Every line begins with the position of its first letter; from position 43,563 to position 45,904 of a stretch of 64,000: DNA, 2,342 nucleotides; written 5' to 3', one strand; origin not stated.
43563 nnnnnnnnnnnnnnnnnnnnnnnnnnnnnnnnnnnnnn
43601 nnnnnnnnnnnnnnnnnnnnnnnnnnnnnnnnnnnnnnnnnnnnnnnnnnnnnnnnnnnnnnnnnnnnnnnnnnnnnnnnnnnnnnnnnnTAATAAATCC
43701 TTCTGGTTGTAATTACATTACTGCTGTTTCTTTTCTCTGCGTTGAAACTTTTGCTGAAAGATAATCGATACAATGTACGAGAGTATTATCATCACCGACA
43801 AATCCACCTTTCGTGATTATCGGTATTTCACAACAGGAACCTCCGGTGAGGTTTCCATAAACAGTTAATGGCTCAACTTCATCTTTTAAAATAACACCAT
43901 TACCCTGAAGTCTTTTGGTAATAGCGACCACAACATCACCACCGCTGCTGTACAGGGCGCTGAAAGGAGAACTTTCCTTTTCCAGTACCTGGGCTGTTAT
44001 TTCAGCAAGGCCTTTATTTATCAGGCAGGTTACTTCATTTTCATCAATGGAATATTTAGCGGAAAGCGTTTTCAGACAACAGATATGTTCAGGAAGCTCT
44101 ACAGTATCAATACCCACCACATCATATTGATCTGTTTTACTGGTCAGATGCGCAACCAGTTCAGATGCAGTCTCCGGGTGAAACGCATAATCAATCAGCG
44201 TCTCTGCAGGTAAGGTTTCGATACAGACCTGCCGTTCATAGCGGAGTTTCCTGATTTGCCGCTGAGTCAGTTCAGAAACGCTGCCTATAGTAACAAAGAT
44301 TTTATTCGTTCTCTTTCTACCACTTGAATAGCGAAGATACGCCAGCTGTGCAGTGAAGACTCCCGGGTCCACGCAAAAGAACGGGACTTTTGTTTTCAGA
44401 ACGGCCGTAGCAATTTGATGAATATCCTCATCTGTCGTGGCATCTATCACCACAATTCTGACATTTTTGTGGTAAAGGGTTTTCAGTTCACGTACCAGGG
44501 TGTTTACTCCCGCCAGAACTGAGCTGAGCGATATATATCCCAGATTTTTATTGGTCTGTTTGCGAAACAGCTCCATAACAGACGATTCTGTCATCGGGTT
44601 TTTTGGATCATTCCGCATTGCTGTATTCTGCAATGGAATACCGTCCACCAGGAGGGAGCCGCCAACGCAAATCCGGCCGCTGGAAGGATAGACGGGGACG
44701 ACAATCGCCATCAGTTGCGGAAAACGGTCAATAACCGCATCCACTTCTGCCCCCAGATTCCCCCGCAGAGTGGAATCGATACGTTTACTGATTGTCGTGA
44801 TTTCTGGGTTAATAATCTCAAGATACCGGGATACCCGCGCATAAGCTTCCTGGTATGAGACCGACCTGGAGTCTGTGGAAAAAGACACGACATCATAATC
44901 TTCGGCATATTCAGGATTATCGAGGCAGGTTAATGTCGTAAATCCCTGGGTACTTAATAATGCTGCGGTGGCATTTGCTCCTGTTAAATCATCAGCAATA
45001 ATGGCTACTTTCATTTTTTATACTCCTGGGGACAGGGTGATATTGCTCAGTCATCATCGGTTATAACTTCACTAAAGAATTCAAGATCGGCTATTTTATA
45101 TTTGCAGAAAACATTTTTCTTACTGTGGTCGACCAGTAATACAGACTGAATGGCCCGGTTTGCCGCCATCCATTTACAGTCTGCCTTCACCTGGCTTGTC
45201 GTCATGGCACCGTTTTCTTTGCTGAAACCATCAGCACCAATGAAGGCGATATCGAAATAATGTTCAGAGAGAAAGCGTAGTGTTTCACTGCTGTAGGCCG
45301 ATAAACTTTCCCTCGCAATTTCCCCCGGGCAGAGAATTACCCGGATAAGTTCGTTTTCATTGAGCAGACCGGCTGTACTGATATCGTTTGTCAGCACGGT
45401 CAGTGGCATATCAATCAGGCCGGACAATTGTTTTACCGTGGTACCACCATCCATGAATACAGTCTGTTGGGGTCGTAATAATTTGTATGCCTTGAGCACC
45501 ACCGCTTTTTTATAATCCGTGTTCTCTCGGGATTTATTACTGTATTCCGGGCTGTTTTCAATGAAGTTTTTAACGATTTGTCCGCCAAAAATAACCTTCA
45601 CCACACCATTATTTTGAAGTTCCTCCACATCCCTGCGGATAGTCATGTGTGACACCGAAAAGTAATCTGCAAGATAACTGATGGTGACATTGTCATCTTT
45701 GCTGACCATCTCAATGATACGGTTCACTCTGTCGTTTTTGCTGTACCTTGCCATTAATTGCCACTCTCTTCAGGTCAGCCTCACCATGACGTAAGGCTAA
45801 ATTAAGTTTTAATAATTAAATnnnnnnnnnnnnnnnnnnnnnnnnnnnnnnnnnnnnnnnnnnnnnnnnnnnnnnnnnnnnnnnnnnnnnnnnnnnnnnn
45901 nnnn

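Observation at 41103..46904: Tetronate-type catabolic cluster: DUF1537 kinase, PdxA2-like dehydrogenase, GntP permease, DeoR regulator, KpsF-like isomerase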

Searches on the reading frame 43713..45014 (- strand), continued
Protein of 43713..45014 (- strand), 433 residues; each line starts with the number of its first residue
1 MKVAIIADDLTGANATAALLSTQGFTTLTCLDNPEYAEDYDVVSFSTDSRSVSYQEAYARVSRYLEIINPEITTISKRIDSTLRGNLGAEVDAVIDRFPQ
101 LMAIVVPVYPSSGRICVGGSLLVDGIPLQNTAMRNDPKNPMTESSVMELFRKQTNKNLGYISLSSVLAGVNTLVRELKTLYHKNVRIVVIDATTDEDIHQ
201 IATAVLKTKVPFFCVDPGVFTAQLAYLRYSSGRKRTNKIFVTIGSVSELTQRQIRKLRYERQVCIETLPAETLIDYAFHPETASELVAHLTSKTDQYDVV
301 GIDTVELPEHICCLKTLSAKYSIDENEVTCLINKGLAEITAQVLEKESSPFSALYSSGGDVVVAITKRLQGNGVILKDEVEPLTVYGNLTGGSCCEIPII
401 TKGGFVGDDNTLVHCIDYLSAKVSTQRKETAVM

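Call 19: find_encoding_contigs(protein=P0035, flank=8000, max_places=2)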
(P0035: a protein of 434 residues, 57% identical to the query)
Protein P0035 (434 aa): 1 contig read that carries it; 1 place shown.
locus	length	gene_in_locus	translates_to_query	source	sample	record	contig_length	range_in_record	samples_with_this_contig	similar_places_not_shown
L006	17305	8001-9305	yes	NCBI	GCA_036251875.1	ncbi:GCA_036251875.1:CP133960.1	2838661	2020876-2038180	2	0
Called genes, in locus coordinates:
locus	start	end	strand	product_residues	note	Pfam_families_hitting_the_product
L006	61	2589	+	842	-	PF07992:Pyr_redox_2, PF13738:Pyr_redox_3, PF00070:Pyr_redox, PF18267:Rubredoxin_C, PF04324:Fer2_BFD, PF03460:NIR_SIR_ferr, PF01077:NIR_SIR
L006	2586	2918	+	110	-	PF13806:Rieske_2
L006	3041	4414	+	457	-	PF13241:NAD_binding_7, PF14824:Sirohm_synth_M (weak), PF10414:CysG_dimeriser, PF00590:TP_methylase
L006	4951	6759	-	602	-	-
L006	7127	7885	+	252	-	PF08220:HTH_DeoR, PF00455:DeoRC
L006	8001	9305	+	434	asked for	PF07005:SBD_N, PF17042:NBD_C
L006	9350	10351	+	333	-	PF04166:PdxA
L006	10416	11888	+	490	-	PF02447:GntP_permease, PF03600:CitMHS, PF06808:DctM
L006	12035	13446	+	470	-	PF05598:DUF772, PF01609:DDE_Tnp_1, PF13751:DDE_Tnp_1_6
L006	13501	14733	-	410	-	PF01306:LacY_symp, PF03825:Nuc_H_symport, PF12832:MFS_1_like, PF07690:MFS_1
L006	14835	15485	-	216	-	PF00072:Response_reg, PF00196:GerE, PF08281:Sigma70_r4_2 (faint)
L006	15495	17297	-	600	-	PF00672:HAMP (weak), PF07730:HisKA_3, PF02518:HATPase_c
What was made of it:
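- Tried and rejected: Orbus also lacks it (call 19).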

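Call 20: find_encoding_contigs(protein=P0058, flank=7000, max_places=2)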
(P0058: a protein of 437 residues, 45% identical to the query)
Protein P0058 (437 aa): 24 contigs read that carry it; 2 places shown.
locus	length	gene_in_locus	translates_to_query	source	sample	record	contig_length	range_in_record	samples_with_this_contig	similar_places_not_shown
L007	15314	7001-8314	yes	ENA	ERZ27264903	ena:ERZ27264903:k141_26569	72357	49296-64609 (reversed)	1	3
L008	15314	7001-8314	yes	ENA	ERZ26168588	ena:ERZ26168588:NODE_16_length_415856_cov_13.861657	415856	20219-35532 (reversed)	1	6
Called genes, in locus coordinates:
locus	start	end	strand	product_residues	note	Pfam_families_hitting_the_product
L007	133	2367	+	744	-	PF02901:PFL-like, PF01228:Gly_radical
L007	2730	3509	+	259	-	PF02535:Zip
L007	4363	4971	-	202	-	PF00753:Lactamase_B, PF19583:ODP (weak)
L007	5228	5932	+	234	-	PF00041:fn3 (weak), PF25833:Fn3_SaeA_3rd (weak)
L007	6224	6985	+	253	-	PF08220:HTH_DeoR, PF13412:HTH_24 (weak), PF00455:DeoRC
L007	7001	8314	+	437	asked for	PF07005:SBD_N, PF17042:NBD_C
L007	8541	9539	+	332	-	PF04166:PdxA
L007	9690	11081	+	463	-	PF02447:GntP_permease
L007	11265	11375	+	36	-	-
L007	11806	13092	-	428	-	PF07690:MFS_1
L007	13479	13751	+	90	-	PF00403:HMA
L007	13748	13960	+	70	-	PF13386:DsbD_2 (weak)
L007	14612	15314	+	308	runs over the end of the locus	PF19300:BPD_transp_1_N, PF00528:BPD_transp_1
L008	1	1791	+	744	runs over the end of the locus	PF02901:PFL-like, PF01228:Gly_radical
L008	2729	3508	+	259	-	PF02535:Zip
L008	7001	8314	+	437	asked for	PF07005:SBD_N, PF17042:NBD_C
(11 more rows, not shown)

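Call 21: find_encoding_contigs(protein=P0115, flank=7000, max_places=1)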
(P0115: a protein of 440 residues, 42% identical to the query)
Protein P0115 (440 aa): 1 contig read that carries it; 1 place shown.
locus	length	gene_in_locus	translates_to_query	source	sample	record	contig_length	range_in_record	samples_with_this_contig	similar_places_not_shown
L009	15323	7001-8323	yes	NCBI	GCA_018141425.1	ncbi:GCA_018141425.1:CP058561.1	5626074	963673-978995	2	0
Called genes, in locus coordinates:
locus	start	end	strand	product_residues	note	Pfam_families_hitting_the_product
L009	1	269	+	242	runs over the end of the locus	PF13620:CarboxypepD_reg, PF13715:CarbopepD_reg_2 (faint), PF17210:SdrD_B (faint), PF22904:NOMO1-like_2nd (faint), PF13620:CarboxypepD_reg (weak)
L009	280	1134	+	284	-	PF23193:NOMO_3rd (faint), PF07210:DUF1416 (faint), PF24025:Ig_DR_A0283-like (faint), PF13620:CarboxypepD_reg, PF13715:CarbopepD_reg_2 (weak), PF17802:SpaA (weak), PF22904:NOMO1-like_2nd (weak), PF13620:CarboxypepD_reg (weak), +3 more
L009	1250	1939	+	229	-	PF00005:ABC_tran, PF13304:AAA_21 (faint)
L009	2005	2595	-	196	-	PF10502:Peptidase_S26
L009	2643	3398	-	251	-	PF01177:Asp_Glu_race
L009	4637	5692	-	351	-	PF03193:RsgA_GTPase, PF00005:ABC_tran (weak), PF00735:Septin (weak), PF01926:MMR_HSR1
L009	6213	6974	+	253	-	PF08220:HTH_DeoR, PF08279:HTH_11, PF01047:MarR (weak), PF00455:DeoRC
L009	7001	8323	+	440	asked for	PF07005:SBD_N, PF17042:NBD_C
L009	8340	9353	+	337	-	PF04166:PdxA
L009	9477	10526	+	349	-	PF03480:DctP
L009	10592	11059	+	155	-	PF04290:DctQ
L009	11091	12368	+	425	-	PF06808:DctM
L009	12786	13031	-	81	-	PF01381:HTH_3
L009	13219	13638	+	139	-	PF12844:HTH_19, PF13443:HTH_26 (weak), PF13560:HTH_31 (weak), PF01381:HTH_3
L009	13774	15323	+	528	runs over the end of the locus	PF00239:Resolvase, PF07508:Recombinase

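Call 22: find_encoding_contigs(protein=P0066, flank=7000, max_places=2)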
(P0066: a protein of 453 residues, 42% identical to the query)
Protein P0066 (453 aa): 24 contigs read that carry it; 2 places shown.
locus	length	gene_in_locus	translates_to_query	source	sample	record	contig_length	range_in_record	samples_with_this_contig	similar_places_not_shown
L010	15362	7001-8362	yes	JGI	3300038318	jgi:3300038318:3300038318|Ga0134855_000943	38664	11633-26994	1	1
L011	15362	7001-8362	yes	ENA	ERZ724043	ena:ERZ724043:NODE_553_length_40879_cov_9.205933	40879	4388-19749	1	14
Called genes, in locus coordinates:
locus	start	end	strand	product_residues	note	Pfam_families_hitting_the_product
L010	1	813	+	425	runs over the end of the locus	PF06808:DctM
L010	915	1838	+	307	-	PF01210:NAD_Gly3P_dh_N (weak), PF02558:ApbA, PF08546:ApbA_C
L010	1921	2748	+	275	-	PF02548:Pantoate_transf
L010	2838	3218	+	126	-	-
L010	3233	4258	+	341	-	-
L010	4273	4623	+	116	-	-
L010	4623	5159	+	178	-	PF00994:MoCF_biosynth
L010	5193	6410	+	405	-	PF09861:Lar_N (weak)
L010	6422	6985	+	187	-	-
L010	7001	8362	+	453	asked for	PF07005:SBD_N, PF17042:NBD_C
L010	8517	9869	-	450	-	PF01548:DEDD_Tnp_IS110, PF02371:Transposase_20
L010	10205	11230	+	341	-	PF04166:PdxA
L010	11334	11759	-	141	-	PF01741:MscL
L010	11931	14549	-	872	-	PF09992:NAGPA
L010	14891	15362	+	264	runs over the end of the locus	PF00165:HTH_AraC, PF12833:HTH_18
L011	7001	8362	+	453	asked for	PF07005:SBD_N, PF17042:NBD_C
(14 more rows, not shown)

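Call 27: find_related_loci(query=A1, collection=genome_contigs, flank=8000)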
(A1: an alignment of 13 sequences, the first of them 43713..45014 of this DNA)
Query A1 (433 aa) in genome_contigs; peptide patterns used: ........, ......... (x = any residue, [..] = any of these).
600 stretches matched a pattern (row limit reached: there are more); 571 encode a relative of the query (tblastn E <= 1e-3); the best 80 are kept; 80 distinct loci.
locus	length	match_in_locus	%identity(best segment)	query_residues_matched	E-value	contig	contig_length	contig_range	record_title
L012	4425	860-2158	99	1-433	0e+0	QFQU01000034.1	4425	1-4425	MAG: Brevundimonas sp. isolate S2_003_000_R2_9 S2_003_000_R2_scaffold_11716, whole genome shotgun sequence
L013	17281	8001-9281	79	1-427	0e+0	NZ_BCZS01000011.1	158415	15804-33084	Pluralibacter gergoviae ATCC 33028 = NBRC 105706, whole genome shotgun sequence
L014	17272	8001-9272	59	1-423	7e-165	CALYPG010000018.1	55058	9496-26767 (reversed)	MAG: uncultured Gilliamella sp. isolate SRR11267056_bin.8_metawrap_v1.3.0_MAG genome assembly, contig: ERZ9515167_46, wh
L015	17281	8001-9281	59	1-426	1e-164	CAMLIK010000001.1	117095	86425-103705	MAG: uncultured Gilliamella sp. isolate SRR17188281_bin.6_metawrap_v1.3.0_MAG genome assembly, contig: ERZ12636464_28, w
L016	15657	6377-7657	59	1-426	1e-162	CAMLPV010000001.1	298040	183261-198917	MAG: uncultured Gilliamella sp. isolate SRR12181053_bin.8_metawrap_v1.3.0_MAG genome assembly, contig: ERZ12593183_4, wh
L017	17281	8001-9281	59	1-426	7e-165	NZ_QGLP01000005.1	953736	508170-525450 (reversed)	Gilliamella apicola strain ESL0177 Ga0133557_106, whole genome shotgun sequence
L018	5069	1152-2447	43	2-426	4e-111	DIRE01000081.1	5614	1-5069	MAG TPA_asm: Clostridiaceae bacterium UBA5444 UBA5444_contig_24679, whole genome shotgun sequence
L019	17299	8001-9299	44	1-426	7e-102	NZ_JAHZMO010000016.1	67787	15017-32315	Terrisporobacter petrolearius strain LAM0A37 NODE_16_length_67787_cov_42.408691, whole genome shotgun sequence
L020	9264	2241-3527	43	2-424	6e-102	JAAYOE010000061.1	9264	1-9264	MAG: Tissierellia bacterium isolate AS21ysBPME_327 87478_AS21, whole genome shotgun sequence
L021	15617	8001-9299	44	1-426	1e-100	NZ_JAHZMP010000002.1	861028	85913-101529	Terrisporobacter mayombei strain DSM 6539 NODE_2_length_861028_cov_114.544059, whole genome shotgun sequence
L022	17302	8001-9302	41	2-426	7e-100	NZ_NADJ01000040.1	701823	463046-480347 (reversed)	Desulfosporosinus sp. FKB FKB_QYN_aSRB_gapCloser.final_scaffold_40, whole genome shotgun sequence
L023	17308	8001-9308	40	2-430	8e-99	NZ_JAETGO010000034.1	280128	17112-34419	Sporosalibacterium faouarense strain SOL3f37 613, whole genome shotgun sequence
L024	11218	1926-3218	41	3-426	2e-98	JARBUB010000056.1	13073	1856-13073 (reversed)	MAG: Clostridia bacterium isolate L_E1_T20_C_bin.41 scaffold_6859, whole genome shotgun sequence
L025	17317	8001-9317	39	1-425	2e-90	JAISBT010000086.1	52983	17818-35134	MAG: Deltaproteobacteria bacterium isolate Gx481_bin32 k119_4997892, whole genome shotgun sequence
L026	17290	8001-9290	37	3-424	1e-86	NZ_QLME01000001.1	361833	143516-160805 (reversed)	Halanaerobium saccharolyticum strain MSL 17.2 Ga0206410_101, whole genome shotgun sequence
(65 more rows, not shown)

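Call 47: find_encoding_contigs(protein=P0019, flank=6000, max_places=1)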
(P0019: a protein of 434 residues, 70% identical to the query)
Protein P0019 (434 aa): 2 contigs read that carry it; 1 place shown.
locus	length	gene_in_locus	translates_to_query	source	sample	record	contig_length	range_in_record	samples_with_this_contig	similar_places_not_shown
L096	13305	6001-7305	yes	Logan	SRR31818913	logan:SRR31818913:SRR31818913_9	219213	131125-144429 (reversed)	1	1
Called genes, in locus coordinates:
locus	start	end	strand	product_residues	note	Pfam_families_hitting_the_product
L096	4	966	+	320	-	PF00528:BPD_transp_1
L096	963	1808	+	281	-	PF00528:BPD_transp_1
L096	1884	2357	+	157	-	PF10767:YbjO_DH-like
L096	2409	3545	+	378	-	PF05175:MTS (weak), PF05958:tRNA_U5-meth_tr, PF13847:Methyltransf_31, PF13649:Methyltransf_25 (weak)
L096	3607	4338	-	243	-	PF00497:SBP_bac_3, PF10613:Lig_chan-Glu_bd (faint), PF12974:Phosphonate-bd (weak)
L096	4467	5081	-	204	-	PF13580:SIS_2 (faint), PF01380:SIS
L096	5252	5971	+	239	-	PF08220:HTH_DeoR, PF08279:HTH_11, PF00455:DeoRC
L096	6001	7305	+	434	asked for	PF07005:SBD_N, PF17042:NBD_C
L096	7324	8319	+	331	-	PF04166:PdxA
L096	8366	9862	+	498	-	PF02447:GntP_permease, PF03600:CitMHS, PF06808:DctM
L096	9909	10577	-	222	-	PF00528:BPD_transp_1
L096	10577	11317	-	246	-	PF00528:BPD_transp_1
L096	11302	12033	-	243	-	PF00497:SBP_bac_3, PF10613:Lig_chan-Glu_bd (faint)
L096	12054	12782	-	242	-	PF13175:AAA_15 (faint), PF00005:ABC_tran, PF02463:SMC_N (faint), PF13304:AAA_21 (weak)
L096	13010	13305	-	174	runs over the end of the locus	PF12883:DUF3828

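Call 48: find_encoding_contigs(protein=P0026, flank=6000, max_places=1)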
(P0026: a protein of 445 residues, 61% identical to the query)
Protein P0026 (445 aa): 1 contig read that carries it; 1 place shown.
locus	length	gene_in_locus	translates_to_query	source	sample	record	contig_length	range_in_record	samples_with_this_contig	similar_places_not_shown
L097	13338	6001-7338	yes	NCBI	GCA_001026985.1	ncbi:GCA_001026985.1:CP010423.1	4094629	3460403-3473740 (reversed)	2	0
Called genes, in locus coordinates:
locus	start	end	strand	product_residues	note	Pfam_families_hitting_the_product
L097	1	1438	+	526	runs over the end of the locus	PF00890:FAD_binding_2 (weak), PF01266:DAO, PF01494:FAD_binding_3 (faint), PF01593:Amino_oxidase, PF07992:Pyr_redox_2 (weak), PF13450:NAD_binding_8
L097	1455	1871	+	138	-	PF00034:Cytochrom_C (weak), PF13442:Cytochrome_CBB3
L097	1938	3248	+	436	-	PF00034:Cytochrom_C (weak), PF13442:Cytochrome_CBB3, PF00034:Cytochrom_C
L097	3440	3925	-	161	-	-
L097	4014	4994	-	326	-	PF01380:SIS, PF00571:CBS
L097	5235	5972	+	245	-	PF08220:HTH_DeoR, PF00455:DeoRC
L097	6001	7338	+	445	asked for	PF07005:SBD_N, PF17042:NBD_C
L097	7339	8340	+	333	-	PF04166:PdxA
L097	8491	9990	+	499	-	PF02447:GntP_permease, PF03600:CitMHS, PF06808:DctM (weak)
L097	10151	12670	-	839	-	PF18364:Molybdopterin_N, PF00384:Molybdopterin, PF01568:Molydop_binding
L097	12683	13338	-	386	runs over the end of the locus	PF03264:Cytochrom_NNT, PF09699:Paired_CXXCH_1 (faint), PF14522:Cytochrome_C7 (faint), PF14537:Cytochrom_c3_2 (faint), PF22113:Mtrc-MtrF_II-IV_dom (weak)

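Call 72: profile_search(protein=window:43713-45014:-)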
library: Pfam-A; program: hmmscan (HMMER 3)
A. the first sequence (433 residues): domains with independent E <= 10: 2; with E <= 0.001: 2
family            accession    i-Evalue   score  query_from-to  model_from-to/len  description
SBD_N             PF07005.16      4e-60   203.9       4-224         2-230/230  Sugar-binding N-terminal domain
NBD_C             PF17042.10    6.3e-20    72.8     241-412         2-168/168  Nucleotide-binding C-terminal domain
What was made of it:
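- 43713..45014 (-): DUF1537 acid-sugar kinase (433 aa). PF07005 + PF17042 (call 72).
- On DUF1537 acid-sugar kinase family: PF07005 at 203.9 bits over residues 4-224; PF17042 at 72.8 bits over residues 241-412 (call 72).
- Checked: DUF1537 kinase, 43713-45014 (-): PF07005 + PF17042 (call 72).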

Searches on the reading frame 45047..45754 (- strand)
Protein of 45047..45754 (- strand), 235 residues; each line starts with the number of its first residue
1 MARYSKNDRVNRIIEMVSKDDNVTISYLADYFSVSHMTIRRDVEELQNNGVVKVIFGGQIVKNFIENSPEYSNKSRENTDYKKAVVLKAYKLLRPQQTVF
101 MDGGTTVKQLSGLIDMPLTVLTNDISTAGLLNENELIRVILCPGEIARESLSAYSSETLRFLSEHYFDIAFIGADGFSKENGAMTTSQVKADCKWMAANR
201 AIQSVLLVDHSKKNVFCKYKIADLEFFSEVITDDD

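Call 3: search_protein_families(library=ncbifam, proteins=[window:45047-45754:-])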
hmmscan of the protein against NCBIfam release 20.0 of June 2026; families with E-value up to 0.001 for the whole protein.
window:45047-45754:- (235 aa): 10 families
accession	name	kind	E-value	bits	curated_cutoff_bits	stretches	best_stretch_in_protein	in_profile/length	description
NF040755.1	AgaR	equivalog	2.3e-34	118.7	260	1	7-234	5-236/256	transcriptional repressor AgaR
NF041397.1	TranRegGlpR_Halo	equivalog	7.8e-34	117.4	300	1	8-234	5-232/253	HTH-type transcriptional regulator GlpR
NF040890.1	trans_reg_YgbI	equivalog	7.1e-31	107.6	400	1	8-234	5-232/253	DNA-binding transcriptional repressor YgbI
NF007316.0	PRK09802.1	equivalog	4.3e-30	104.8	351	1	7-234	16-247/269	DeoR family transcriptional regulator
NF007961.0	PRK10681.1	equivalog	8e-28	97.5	244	1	6-233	5-232/252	DNA-binding transcriptional repressor DeoR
NF007753.1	PRK10434.1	equivalog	2.1e-26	93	350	1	7-235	4-234/253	glucitol operon DNA-binding transcriptional repressor SrlR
NF007720.0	PRK10411.1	equivalog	2.8e-23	82.5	259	1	6-234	2-233/243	L-fucose operon activator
NF008154.0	PRK10906.1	equivalog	1.2e-20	73.9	331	1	7-233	4-231/252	DeoR/GlpR family transcriptional regulator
NF040887.2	trans_reg_YciT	exception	2.3e-20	73.2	450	1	7-234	2-226/246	DNA-binding transcriptional regulator YciT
NF010034.0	PRK13509.1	equivalog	8.4e-16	58.1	244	1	7-215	4-212/251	HTH-type transcriptional regulator UlaR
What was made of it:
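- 45047..45754 (-): DeoR/GlpR-family repressor (235 aa), first gene of the operon. Full-length matches to AgaR, GlpR, YgbI and SrlR models, all below their equivalog cut-offs (call 3).
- Checked: DeoR regulator, 45047-45754 (-) (call 3).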
